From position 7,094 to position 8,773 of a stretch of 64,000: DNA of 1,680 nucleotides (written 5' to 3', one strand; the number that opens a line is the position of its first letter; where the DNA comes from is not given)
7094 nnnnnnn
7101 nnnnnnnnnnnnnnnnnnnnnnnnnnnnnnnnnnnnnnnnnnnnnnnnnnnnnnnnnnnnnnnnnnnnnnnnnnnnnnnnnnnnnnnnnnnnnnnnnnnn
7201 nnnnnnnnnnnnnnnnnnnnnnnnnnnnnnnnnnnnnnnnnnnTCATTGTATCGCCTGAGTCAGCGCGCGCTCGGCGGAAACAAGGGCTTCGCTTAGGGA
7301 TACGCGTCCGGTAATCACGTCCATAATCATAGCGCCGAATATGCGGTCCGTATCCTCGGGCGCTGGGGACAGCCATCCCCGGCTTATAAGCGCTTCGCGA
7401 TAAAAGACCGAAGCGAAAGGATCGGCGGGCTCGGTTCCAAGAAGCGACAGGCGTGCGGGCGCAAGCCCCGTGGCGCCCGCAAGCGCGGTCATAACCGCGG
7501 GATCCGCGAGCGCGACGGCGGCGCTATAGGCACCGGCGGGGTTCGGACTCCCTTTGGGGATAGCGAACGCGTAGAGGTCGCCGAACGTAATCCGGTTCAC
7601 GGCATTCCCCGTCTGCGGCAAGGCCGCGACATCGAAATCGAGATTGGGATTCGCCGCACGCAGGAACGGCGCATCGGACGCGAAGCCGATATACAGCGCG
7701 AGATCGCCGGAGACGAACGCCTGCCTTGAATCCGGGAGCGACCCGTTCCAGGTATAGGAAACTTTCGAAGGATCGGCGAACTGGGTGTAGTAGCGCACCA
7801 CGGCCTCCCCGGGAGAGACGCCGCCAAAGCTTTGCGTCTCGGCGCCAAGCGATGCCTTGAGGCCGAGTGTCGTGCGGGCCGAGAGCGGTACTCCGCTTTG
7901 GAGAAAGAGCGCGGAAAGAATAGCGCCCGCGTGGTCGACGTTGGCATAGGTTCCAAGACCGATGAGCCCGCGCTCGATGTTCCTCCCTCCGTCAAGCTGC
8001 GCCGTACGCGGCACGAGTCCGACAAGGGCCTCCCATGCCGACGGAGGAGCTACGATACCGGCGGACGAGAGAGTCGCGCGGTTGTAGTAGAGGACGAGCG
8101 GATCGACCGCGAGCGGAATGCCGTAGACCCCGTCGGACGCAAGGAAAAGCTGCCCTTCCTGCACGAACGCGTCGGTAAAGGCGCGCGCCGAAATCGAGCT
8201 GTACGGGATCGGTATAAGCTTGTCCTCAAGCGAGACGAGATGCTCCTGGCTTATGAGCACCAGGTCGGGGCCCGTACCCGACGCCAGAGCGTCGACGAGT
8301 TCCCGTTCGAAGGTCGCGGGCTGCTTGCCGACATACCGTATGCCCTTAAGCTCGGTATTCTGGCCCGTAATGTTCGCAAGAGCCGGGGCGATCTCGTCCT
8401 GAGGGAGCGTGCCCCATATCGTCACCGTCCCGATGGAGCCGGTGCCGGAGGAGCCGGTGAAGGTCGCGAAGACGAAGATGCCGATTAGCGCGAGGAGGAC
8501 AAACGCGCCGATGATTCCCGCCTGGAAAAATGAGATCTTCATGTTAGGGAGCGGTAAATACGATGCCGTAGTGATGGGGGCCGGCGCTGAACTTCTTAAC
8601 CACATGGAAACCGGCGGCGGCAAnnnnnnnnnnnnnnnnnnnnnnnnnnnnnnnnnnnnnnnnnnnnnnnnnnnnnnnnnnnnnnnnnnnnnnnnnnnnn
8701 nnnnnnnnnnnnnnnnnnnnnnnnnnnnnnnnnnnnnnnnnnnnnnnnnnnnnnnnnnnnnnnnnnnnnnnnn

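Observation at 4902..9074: Operon of a methyltransferase, a solute-binding protein and six tandem VirB2/TrbC-like pilin-like paralogs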

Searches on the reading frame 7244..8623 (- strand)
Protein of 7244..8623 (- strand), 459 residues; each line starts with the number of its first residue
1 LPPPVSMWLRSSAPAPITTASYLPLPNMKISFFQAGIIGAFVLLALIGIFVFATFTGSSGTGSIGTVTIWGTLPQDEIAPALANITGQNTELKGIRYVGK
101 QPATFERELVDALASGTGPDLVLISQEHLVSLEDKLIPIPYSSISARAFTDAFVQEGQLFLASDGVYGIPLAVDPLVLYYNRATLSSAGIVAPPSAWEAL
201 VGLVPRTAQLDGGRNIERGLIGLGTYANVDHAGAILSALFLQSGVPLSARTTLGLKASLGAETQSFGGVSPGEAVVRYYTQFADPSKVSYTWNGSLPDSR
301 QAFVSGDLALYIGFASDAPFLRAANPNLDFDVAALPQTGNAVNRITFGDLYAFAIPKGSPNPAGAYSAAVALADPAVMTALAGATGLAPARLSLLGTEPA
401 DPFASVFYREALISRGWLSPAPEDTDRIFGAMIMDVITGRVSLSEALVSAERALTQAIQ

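Call 3: search_protein_families(library=pfam, max_evalue=1, proteins=[window:7244-8623:-])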
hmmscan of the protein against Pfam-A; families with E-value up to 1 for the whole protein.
window:7244-8623:- (459 aa): 2 families
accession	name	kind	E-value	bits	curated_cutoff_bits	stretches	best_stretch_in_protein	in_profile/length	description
PF13416.11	SBP_bac_8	-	5.3e-21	76.1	27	1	101-394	20-265/279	Bacterial extracellular solute-binding protein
PF01547.30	SBP_bac_1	-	2.2e-16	61.2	26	1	110-376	37-304/307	Bacterial extracellular solute-binding protein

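Call 4: search_protein_families(library=ncbifam, max_evalue=1, proteins=[window:7244-8623:-])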
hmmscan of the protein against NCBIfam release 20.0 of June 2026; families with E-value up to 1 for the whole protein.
window:7244-8623:- (459 aa): 4 families
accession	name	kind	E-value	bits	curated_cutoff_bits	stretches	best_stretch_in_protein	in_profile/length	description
NF007011.0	PRK09474.1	equivalog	7.2e-05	21.8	291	1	56-203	22-161/396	maltose/maltodextrin ABC transporter substrate-binding protein MalE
NF053763.1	ABCarbgalBndGanS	equivalog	0.00072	18.4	700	1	100-190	73-162/420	galactooligosaccharide ABC transporter substrate-binding protein GanS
NF041888.1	ABC_SBP_YdcS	equivalog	0.0036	16.2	725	1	103-200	71-164/379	putative ABC transporter substrate-binding protein YdcS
NF047332.1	Chlamy_GarD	equivalog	0.26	10.5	100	1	20-61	184-226/302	inclusion membrane protein GarD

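Call 19: find_homologous_proteins(query=window:7244-8542:-, max_evalue=0.00001)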
Query window:7244-8542:- (432 aa): 857 proteins with E <= 0.00001 among 8000 candidates; the best 120 are listed.
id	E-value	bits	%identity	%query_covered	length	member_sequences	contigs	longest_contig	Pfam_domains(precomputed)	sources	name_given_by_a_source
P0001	2.0e-274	928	100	100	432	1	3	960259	PF13416.12,PF01547.31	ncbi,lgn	ncbi:MAG: extracellular solute-binding protein [bacterium]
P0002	2.5e-208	710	77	100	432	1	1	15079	PF13416.12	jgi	jgi:multiple sugar transport system substrate-binding protein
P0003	2.6e-165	569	64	98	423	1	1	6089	-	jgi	jgi:multiple sugar transport system substrate-binding protein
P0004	1.7e-146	507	55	97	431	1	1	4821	PF13416.12,PF01547.31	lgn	-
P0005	4.8e-145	502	58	100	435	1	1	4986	PF13416.12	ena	-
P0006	1.0e-144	501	58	100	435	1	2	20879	PF13416.12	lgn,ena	-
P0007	2.0e-139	483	55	100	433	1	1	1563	PF13416.12,PF01547.31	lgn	-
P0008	1.2e-138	481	56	100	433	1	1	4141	PF13416.12,PF01547.31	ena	-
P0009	2.6e-138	480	57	96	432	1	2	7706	PF13416.12,PF01547.31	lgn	-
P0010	6.0e-138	478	57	96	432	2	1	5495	PF01547.31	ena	-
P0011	8.1e-138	478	57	100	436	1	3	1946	PF13416.12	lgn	-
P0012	1.4e-137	477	56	100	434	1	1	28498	PF13416.12,PF01547.31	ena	-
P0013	2.1e-137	477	55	100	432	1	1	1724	PF13416.12,PF01547.31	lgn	-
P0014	2.7e-137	476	52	100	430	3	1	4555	PF13416.12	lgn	-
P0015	3.9e-137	476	55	100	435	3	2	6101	PF13416.12,PF01547.31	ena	-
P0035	3.3e-135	469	55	99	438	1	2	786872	PF13416.12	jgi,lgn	jgi:ABC-type glycerol-3-phosphate transport system substrate-binding protein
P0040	9.2e-135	468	55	100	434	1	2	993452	PF13416.12,PF01547.31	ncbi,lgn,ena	ncbi:MAG: extracellular solute-binding protein [Minisyncoccia bacterium]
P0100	2.4e-131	457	53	99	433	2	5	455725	PF13416.12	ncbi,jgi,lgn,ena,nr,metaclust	ncbi:MAG: Extracellular solute-binding protein family 1 [Parcubacteria group bacterium GW2011_GWB1_5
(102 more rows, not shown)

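Call 20: find_encoding_contigs(protein=P0040, flank=8000, max_places=1)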
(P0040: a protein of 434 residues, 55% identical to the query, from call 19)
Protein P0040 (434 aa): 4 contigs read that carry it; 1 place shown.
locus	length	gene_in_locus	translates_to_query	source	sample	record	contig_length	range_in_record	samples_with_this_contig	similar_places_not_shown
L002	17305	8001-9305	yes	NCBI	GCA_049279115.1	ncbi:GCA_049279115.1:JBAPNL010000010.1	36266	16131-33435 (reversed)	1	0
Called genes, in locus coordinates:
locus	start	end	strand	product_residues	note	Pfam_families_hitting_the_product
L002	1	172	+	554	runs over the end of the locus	-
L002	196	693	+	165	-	-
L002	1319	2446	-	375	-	PF23459:S1_RRP5 (faint), PF00575:S1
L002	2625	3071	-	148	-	-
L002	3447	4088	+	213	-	PF13483:Lactamase_B_3, PF12706:Lactamase_B_2 (faint)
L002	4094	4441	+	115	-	-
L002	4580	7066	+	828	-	PF00521:DNA_topoisoIV, PF03989:DNA_gyraseA_C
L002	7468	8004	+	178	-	PF13489:Methyltransf_23, PF01135:PCMT (weak), PF01209:Ubie_methyltran, PF13847:Methyltransf_31, PF13649:Methyltransf_25, PF08241:Methyltransf_11, PF08242:Methyltransf_12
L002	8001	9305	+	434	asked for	PF13416:SBP_bac_8, PF01547:SBP_bac_1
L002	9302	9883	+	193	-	PF18895:T4SS_pilin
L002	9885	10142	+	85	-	PF18895:T4SS_pilin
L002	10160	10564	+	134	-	-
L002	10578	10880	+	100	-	PF18895:T4SS_pilin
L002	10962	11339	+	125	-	PF18895:T4SS_pilin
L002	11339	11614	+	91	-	PF18895:T4SS_pilin (weak)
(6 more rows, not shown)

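Call 21: find_encoding_contigs(protein=P0100, flank=8000, max_places=1)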
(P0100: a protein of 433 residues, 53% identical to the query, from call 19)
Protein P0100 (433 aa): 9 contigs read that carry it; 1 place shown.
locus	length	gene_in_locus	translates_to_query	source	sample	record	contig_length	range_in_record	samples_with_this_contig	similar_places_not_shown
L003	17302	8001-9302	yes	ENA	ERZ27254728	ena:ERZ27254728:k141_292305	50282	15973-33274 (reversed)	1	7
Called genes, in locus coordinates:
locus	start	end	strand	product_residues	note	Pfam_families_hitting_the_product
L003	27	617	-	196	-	PF10502:Peptidase_S26, PF00717:Peptidase_S24 (weak)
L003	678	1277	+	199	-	PF01195:Pept_tRNA_hydro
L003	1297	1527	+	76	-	-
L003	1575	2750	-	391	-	PF23459:S1_RRP5 (faint), PF00575:S1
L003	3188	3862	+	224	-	PF13483:Lactamase_B_3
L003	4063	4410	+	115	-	-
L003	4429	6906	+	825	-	PF00521:DNA_topoisoIV, PF03989:DNA_gyraseA_C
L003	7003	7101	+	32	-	-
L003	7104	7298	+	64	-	-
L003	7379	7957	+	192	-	PF01135:PCMT (weak), PF01209:Ubie_methyltran, PF13489:Methyltransf_23 (weak), PF13847:Methyltransf_31, PF08241:Methyltransf_11, PF08242:Methyltransf_12, PF13649:Methyltransf_25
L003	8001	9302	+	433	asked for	PF13416:SBP_bac_8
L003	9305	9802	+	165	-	-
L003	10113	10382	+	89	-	PF18895:T4SS_pilin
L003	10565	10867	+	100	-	PF18895:T4SS_pilin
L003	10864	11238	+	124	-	PF18895:T4SS_pilin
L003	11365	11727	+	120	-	PF18895:T4SS_pilin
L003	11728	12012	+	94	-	PF18895:T4SS_pilin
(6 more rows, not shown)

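Call 22: find_encoding_contigs(protein=P0035, flank=8000, max_places=1)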
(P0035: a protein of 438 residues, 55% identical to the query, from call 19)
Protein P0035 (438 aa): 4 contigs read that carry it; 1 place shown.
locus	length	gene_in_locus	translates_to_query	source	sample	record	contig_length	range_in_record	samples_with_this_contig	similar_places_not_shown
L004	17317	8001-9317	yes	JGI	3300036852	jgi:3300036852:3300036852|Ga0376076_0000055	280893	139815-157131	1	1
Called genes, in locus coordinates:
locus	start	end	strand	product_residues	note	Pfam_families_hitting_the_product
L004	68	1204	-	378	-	PF23459:S1_RRP5 (faint), PF00575:S1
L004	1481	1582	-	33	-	-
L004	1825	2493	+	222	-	PF13483:Lactamase_B_3, PF12706:Lactamase_B_2 (weak)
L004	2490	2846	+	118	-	-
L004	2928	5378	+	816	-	PF00521:DNA_topoisoIV, PF03989:DNA_gyraseA_C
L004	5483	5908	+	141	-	-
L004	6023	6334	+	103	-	-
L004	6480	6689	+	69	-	-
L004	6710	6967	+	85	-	-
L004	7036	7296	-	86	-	PF02201:SWIB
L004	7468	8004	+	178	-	PF01135:PCMT, PF01209:Ubie_methyltran, PF13489:Methyltransf_23 (weak), PF01269:Fibrillarin (weak), PF13847:Methyltransf_31, PF13649:Methyltransf_25, PF08241:Methyltransf_11, PF08242:Methyltransf_12, +2 more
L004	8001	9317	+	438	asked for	PF13416:SBP_bac_8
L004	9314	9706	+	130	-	PF18895:T4SS_pilin (weak)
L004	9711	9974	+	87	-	PF18895:T4SS_pilin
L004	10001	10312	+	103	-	PF18895:T4SS_pilin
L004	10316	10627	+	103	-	PF18895:T4SS_pilin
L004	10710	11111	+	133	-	PF18895:T4SS_pilin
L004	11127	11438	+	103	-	PF18895:T4SS_pilin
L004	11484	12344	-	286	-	-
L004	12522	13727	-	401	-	-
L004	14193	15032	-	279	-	PF01063:Aminotran_4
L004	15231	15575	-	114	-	PF02033:RBFA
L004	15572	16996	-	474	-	PF00009:GTP_EFTU, PF01926:MMR_HSR1, PF02421:FeoB_N (weak), PF22042:EF-G_D2, PF11987:IF-2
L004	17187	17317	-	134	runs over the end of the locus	PF02261:Asp_decarbox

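Call 28: find_related_loci(query=A2, collection=genome_contigs, flank=10000)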
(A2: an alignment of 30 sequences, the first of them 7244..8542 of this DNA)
Query A2 (432 aa) in genome_contigs; peptide patterns used: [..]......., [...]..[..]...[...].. (x = any residue, [..] = any of these).
148 stretches matched a pattern; 118 encode a relative of the query (tblastn E <= 1e-3); the best 80 are kept; 80 distinct loci.
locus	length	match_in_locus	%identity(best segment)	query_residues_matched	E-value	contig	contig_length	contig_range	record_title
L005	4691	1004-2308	56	1-432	1e-146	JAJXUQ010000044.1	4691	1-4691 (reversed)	MAG: bacterium isolate BP5.bin105 NODE_37470_length_4691_cov_1.192156, whole genome shotgun sequence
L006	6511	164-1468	56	1-432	4e-144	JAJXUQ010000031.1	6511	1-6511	MAG: bacterium isolate BP5.bin105 NODE_22829_length_6511_cov_2.092419, whole genome shotgun sequence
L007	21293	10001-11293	53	1-432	2e-143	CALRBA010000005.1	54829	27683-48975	MAG: Candidatus Nomurabacteria bacterium isolate MaH-09apr19-126 genome assembly, contig: MaH-09apr19-C1148, whole genom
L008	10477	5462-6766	54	1-432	3e-143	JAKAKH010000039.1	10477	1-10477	MAG: bacterium isolate WY4.bin53 NODE_8114_length_10477_cov_2.291498, whole genome shotgun sequence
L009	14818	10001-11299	55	1-432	4e-143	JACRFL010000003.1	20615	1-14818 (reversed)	MAG: Candidatus Kaiserbacteria bacterium isolate NC_groundwater_1724_Pr3_B-0.1um_57_17 SR-2_scaffold_141_317379, whole g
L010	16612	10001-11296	56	1-432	2e-142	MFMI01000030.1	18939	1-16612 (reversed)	MAG: Candidatus Kaiserbacteria bacterium RIFCSPLOWO2_02_FULL_54_13 rifcsplowo2_02_scaffold_8202, whole genome shotgun se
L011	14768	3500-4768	54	2-425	3e-142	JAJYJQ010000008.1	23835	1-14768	MAG: bacterium isolate DBS2-1.bin164 NODE_3691_length_23835_cov_1.597731, whole genome shotgun sequence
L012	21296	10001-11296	54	1-432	8e-142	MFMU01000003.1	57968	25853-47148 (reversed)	MAG: Candidatus Kaiserbacteria bacterium RIFOXYD1_FULL_47_14 rifoxyd1_full_scaffold_167, whole genome shotgun sequence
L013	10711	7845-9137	53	1-432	2e-141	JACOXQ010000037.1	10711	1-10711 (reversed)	MAG: Candidatus Kaiserbacteria bacterium isolate NC_groundwater_157_Ag_S-0.1um_53_9 S4_GD2017_2_S1_scaffold_4247, whole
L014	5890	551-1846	55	1-432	8e-142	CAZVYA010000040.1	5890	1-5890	MAG TPA_asm: uncultured Candidatus Saccharibacteria bacterium isolate SRP178908_co2_100 genome assembly, contig: NODE_10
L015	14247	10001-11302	55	1-432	8e-141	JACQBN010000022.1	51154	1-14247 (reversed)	MAG: Candidatus Kaiserbacteria bacterium isolate NC_groundwater_943_Pr1_S-0.2um_59_21 Montesol18-Sp2_coassembly_scaffold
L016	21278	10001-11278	54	1-426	3e-140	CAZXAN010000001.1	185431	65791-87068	MAG TPA_asm: uncultured Candidatus Saccharibacteria bacterium isolate ERP113451_co1_173 genome assembly, contig: NODE_24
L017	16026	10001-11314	53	1-432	7e-140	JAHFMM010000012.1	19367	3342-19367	MAG: bacterium isolate nzgw457 NODE_1644_length_19368_cov_6.235361, whole genome shotgun sequence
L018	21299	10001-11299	55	1-432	2e-143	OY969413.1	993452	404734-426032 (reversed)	MAG: Candidatus Kaiserbacteria bacterium isolate MFD01223.bin.1.23 genome assembly, chromosome: 1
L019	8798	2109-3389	55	1-428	2e-139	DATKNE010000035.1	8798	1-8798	MAG TPA_asm: Candidatus Paceibacterota bacterium isolate SMAG_U14729 k141_4318688, whole genome shotgun sequence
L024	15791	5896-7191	54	1-432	3e-138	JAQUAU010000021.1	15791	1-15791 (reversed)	MAG: Candidatus Paceibacterota bacterium isolate STC_91 NODE_8071_length_15791_cov_3.490424_Sandtown_C, whole genome sho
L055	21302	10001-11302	52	1-432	3e-132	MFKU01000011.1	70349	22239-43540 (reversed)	MAG: Candidatus Kaiserbacteria bacterium RIFCSPHIGHO2_01_FULL_53_31 rifcsphigho2_01_scaffold_3496, whole genome shotgun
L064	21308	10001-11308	52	1-432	8e-131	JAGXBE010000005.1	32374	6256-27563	MAG: Patescibacteria group bacterium isolate REEB93 contig-150_1579, whole genome shotgun sequence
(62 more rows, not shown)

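Call 33: search_solved_structures(query=A2, max_evalue=0.001)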
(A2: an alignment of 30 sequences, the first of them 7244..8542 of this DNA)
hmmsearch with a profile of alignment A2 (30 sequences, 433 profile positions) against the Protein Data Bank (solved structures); distinct sequences matched with E-value up to 0.001: 41.
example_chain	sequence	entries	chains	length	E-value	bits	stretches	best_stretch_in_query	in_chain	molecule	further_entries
4r9f_A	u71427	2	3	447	2.2e-12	49.9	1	80-184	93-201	MBP1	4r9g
4qrz_A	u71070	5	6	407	1.1e-10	44.3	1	68-177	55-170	ABC-TYPE SUGAR TRANSPORTER | ABC transporter, substrate binding protein (Sugar)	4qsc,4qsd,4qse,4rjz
5ci5_A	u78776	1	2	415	6e-10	41.9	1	224-431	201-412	Extracellular solute-binding protein family 1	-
1elj_A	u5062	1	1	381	1.9e-09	40.2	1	39-175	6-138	MALTODEXTRIN-BINDING PROTEIN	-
1urg_A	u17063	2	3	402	1.2e-07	34.3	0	40-174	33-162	MALTOSE-BINDING PROTEIN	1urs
1urd_A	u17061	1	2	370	1.5e-07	33.9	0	43-174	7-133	MALTOSE-BINDING PROTEIN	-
3jzj_A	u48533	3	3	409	7.3e-07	31.7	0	38-172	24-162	Acarbose/maltose binding protein GacH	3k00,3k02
8art_A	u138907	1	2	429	1.1e-06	31.1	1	15-175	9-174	Putative secreted maltose-binding protein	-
3k01_A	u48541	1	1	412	1.2e-06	31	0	39-172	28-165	Acarbose/maltose binding protein GacH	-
6dts_A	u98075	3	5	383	1.8e-06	30.4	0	300-432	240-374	maltose-binding protein MalE2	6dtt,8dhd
2xd2_A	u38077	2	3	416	1.9e-06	30.3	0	273-432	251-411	MALTOSE/MALTODEXTRIN-BINDING PROTEIN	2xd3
2fnc_A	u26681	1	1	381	1.9e-06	30.3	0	300-432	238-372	maltose ABC transporter, periplasmic maltose-binding protein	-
7c0r_A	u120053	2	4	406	2.6e-06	29.9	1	77-175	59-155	Sugar ABC transporter, periplasmic sugar-binding protein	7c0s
6dtu_A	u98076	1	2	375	4.9e-06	29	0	42-178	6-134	maltose-binding protein MalE1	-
2gha_A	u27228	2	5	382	5.7e-06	28.7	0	42-178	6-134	maltose ABC transporter, periplasmic maltose-binding protein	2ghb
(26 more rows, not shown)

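Call 71: search_protein_families(library=pfam, alignment_id=A5, max_evalue=0.001)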
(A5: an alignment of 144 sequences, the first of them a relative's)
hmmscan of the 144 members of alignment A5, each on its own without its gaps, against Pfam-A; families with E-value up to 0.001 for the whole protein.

A. member 1, L006:1471-2244:+ (258 aa): 2 families
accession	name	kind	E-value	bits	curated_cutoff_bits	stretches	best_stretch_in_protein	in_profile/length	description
PF18895.5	T4SS_pilin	-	1.9e-10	41.1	26.6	1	178-243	3-67/71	Type IV secretion system pilin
PF04956.18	TrbC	-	3.1e-05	24.6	27.9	1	178-245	35-96/98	TrbC/VIRB2 pilin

B. families by the number of members that match (of 144 scanned): 7 families
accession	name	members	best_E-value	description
PF18895.5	T4SS_pilin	144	5.7e-12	Type IV secretion system pilin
PF04956.18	TrbC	20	1.5e-07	TrbC/VIRB2 pilin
PF01683.23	EB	1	3.3e-07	EB module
PF23416.1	DUF7107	1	3.4e-05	Domain of unknown function (DUF7107)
PF05987.18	DUF898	1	0.00039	Bacterial protein of unknown function (DUF898)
PF04706.18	Dickkopf_N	1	0.00048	Dickkopf N-terminal cysteine-rich region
PF02790.20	COX2_TM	1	0.00057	Cytochrome C oxidase subunit II, transmembrane domain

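Call 81: predict_structure(alignment_id=A2)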
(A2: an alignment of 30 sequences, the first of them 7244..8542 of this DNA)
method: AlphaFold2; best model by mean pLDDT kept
length: 432 residues; sequences in the alignment: 30
mean_pLDDT: 77.0   pTM: 0.79
mean pLDDT of the five models: 77.0, 65.7, 62.4, 59.6, 56.5
residues with pLDDT >= 90: 72; 70-90: 256; 50-70: 55; < 50: 49
segments of 3 or more residues with pLDDT < 50: 1-3, 21-35, 177-195, 261-267
pLDDT, mean of each block of 10 residues (from residue 1): 56 54 42 59 87 79 81 88 91 91 88 76 55 78 89 83 80 57 40 54 86 84 73 73 84 70 46 82 87 85 90 81 91 89 84 78 75 84 86 84 90 90 91 83
secondary structure, 60 per line:
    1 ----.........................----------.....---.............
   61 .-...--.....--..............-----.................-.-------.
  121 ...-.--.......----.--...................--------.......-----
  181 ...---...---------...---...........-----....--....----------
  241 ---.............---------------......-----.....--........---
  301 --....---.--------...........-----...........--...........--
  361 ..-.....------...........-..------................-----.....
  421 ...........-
elements in order: H5-29 E40-44 H48-61 E68-72 H75-88 E94-98 H99-108 H120-123 H128-133 E142-154 H155-160 H170-175 E181-183 E187-189 H205-215 E221-224 E227-230 H244-256 H272-277 E283-287 H290-297 E303-306 E319-329 H335-345 H348-358 H365-368 H375-385 H395-410 H416-431
